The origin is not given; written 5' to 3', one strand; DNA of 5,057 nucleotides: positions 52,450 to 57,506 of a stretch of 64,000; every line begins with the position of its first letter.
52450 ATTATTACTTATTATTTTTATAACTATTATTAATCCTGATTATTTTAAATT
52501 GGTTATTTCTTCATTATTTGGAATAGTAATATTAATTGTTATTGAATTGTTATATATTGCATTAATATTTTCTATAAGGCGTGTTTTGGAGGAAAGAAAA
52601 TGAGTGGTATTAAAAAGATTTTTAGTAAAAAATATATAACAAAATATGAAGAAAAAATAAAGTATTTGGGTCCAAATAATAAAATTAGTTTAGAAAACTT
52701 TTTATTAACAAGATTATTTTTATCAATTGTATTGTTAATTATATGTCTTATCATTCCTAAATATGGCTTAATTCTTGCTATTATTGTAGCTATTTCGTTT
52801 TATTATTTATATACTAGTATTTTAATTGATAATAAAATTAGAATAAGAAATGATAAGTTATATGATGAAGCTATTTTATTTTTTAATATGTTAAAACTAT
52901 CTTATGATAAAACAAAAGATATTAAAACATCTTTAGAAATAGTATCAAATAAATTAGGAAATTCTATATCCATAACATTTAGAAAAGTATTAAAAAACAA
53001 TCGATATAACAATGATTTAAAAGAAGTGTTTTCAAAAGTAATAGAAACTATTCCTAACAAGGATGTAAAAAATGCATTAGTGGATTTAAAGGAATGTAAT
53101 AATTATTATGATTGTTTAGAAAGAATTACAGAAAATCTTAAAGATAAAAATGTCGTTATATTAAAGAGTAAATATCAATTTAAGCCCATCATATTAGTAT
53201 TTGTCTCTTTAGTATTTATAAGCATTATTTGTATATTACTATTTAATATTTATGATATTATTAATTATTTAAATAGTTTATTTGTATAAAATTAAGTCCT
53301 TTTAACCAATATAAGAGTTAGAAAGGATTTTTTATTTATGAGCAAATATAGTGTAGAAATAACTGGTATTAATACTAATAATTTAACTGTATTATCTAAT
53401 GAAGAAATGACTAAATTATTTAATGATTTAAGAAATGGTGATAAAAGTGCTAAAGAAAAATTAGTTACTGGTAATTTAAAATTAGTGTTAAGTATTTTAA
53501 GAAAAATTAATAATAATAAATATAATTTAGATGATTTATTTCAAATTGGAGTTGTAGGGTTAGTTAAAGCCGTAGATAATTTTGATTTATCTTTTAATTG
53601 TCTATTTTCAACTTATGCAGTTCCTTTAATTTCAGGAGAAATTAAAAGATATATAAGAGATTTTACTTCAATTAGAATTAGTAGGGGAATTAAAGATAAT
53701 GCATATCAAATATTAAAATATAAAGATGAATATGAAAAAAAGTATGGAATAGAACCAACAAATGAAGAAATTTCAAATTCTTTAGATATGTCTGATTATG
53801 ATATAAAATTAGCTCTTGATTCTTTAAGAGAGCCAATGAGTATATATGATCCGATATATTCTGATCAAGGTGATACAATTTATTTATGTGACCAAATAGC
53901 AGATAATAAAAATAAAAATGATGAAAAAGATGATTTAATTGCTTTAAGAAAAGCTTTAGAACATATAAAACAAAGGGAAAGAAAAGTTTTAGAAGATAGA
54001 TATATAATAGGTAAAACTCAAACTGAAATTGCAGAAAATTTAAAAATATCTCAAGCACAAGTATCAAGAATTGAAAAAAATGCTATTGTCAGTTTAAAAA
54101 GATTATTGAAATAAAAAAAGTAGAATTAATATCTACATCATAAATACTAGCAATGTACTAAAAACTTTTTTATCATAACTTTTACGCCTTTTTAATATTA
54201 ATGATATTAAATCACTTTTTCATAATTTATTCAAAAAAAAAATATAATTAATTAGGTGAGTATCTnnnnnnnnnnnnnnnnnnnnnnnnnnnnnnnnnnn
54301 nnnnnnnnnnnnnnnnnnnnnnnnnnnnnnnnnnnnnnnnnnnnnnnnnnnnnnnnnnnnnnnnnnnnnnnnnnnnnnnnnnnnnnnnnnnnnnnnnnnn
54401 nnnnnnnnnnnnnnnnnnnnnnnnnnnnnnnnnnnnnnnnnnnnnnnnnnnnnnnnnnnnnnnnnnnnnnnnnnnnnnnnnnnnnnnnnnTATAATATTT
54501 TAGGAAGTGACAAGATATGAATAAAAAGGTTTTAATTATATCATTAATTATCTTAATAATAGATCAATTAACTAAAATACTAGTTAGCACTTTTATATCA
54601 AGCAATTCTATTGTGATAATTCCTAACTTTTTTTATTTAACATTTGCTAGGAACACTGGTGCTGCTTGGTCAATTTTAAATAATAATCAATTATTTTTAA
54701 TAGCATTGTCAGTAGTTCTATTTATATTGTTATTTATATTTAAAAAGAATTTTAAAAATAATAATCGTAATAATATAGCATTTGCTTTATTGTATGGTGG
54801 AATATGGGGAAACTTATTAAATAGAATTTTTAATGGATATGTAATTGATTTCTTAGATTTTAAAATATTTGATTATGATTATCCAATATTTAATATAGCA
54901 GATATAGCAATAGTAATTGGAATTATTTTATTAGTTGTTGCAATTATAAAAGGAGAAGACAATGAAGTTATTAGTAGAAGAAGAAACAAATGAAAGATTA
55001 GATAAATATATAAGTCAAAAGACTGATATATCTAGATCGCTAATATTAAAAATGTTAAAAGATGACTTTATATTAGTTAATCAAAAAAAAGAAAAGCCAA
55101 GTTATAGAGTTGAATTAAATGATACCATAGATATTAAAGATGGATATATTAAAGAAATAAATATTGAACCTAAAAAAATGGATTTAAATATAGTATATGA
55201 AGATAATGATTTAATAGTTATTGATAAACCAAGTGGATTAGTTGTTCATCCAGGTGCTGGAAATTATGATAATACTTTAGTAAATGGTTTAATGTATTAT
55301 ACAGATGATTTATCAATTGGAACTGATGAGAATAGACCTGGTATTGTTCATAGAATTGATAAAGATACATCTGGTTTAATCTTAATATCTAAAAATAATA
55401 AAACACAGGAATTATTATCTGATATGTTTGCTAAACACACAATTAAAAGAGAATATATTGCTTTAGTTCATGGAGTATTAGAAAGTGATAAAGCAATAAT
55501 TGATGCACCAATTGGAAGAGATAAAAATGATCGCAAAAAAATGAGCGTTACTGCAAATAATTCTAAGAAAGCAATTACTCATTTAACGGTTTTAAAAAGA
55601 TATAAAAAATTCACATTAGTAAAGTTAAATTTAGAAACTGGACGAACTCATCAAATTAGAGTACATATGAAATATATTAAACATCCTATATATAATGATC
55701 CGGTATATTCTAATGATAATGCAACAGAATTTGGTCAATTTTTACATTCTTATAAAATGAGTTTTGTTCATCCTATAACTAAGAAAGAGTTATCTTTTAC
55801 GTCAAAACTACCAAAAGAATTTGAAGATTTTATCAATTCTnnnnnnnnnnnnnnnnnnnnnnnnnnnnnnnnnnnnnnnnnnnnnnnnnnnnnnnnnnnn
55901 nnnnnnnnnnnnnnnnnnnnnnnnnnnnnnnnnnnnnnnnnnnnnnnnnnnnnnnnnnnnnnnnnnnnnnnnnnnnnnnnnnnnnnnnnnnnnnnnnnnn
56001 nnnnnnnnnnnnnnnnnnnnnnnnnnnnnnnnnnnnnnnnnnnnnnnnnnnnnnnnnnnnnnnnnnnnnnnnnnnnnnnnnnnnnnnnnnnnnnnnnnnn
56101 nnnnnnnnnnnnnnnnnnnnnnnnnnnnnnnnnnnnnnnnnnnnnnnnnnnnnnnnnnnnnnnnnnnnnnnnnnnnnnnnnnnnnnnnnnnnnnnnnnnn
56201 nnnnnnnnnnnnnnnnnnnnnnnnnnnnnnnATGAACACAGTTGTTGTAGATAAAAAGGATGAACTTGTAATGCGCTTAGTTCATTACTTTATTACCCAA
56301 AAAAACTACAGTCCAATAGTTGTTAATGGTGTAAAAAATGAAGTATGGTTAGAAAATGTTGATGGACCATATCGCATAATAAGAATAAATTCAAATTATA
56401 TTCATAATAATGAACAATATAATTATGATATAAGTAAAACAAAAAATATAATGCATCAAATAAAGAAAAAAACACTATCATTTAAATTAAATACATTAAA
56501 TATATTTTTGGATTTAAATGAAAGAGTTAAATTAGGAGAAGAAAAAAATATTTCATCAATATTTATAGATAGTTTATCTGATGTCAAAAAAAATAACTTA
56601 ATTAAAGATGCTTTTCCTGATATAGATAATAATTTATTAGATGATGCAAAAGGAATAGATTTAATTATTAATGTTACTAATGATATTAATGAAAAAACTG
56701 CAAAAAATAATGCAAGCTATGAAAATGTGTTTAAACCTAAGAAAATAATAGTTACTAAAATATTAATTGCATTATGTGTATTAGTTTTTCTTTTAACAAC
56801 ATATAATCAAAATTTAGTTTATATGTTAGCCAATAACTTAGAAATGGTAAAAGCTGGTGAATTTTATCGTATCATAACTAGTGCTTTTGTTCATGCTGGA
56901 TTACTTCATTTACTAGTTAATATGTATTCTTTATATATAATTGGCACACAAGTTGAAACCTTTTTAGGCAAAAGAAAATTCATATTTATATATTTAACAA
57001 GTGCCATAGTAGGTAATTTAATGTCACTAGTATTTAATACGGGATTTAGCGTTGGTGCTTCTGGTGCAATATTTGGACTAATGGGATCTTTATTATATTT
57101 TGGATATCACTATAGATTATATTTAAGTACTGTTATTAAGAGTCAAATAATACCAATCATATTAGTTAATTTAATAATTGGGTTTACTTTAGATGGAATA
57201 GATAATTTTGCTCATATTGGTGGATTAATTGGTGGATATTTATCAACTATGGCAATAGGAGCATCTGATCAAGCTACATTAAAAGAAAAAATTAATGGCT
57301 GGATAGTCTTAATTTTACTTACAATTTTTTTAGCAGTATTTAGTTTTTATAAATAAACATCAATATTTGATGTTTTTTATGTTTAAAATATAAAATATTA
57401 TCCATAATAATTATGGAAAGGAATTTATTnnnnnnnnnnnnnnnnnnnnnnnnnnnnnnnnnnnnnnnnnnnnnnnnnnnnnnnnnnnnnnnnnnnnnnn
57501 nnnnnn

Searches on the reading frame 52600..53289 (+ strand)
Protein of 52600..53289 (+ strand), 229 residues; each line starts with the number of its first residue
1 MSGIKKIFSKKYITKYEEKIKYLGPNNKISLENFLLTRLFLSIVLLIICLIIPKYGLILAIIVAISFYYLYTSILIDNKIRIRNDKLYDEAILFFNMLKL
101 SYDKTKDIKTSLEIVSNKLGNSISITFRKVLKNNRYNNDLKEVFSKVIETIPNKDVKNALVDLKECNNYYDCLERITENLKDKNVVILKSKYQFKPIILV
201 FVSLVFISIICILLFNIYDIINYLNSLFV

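Call 17: search_protein_families(library=pfam, proteins=[window:52600-53289:+], max_evalue=0.01)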
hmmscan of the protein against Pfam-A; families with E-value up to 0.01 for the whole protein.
window:52600-53289:+ (229 aa): 0 families

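Call 19: search_protein_families(library=ncbifam, proteins=[window:52600-53289:+], max_evalue=0.01)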
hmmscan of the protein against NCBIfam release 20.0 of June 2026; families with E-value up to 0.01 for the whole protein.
window:52600-53289:+ (229 aa): 0 families

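Call 81: search_protein_families(library=pfam, proteins=[window:52600-53289:+], max_evalue=10)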
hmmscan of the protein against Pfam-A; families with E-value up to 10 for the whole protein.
window:52600-53289:+ (229 aa): 4 families
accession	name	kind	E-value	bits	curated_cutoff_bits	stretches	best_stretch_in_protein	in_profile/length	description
PF13077.11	DUF3909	-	0.036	14.6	25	2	102-141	29-68/108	Protein of unknown function (DUF3909)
PF21329.2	CYP38_PsbQ-like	-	0.056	14.4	27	1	96-191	8-103/117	Peptidyl-prolyl cis-trans isomerase CYP38-like, PsbQ-like domain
PF11667.14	DUF3267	-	0.076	13.8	27.1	1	35-76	55-96/108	Putative zincin peptidase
PF03208.24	PRA1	-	0.71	9.9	30.1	1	40-94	44-96/143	PRA1 family protein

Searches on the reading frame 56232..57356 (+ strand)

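Call 17: search_protein_families(library=pfam, proteins=[window:56232-57356:+], max_evalue=0.01)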
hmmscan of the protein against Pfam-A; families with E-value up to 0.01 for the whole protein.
window:56232-57356:+ (374 aa): 2 families
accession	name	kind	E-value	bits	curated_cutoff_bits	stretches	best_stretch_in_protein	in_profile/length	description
PF01694.28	Rhomboid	-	3.7e-37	128.2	22.6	1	209-342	2-140/143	Rhomboid domain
PF08551.15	DUF1751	-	0.0013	19.7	22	1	212-268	9-65/99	Eukaryotic integral membrane protein (DUF1751)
